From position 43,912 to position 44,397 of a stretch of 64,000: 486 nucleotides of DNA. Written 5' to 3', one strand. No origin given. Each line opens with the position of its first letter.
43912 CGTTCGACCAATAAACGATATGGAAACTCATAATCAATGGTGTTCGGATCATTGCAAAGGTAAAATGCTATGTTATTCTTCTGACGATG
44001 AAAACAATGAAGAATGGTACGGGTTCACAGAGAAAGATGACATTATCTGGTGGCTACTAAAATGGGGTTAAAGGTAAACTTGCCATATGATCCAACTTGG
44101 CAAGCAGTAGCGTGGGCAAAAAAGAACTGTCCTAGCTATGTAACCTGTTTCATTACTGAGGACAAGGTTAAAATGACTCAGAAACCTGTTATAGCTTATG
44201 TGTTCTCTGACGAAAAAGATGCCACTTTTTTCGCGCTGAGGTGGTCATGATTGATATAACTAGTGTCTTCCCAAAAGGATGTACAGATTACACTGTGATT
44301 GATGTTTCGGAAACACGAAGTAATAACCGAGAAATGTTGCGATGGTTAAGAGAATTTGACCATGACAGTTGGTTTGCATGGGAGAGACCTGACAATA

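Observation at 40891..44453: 15-gene tandem array of small paralogues whose conserved C-terminal '…LRW' codons also form the Shine-Dalgarno of the next gene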

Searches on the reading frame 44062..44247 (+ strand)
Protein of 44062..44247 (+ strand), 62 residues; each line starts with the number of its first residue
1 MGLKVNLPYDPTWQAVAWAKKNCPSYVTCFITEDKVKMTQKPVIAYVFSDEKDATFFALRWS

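Call 8: search_protein_families(library=pfam, max_evalue=1, proteins=[window:44062-44247:+])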
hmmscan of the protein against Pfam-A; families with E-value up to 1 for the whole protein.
seq(62 aa): 0 families

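Call 9: search_protein_families(library=phrogs, max_evalue=0.1, proteins=[window:44062-44247:+])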
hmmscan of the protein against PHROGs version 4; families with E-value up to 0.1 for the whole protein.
seq(62 aa): 1 family
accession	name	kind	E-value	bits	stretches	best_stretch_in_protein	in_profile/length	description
phrog_38228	-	unknown function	0.067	14.5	1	25-60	21-55/74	-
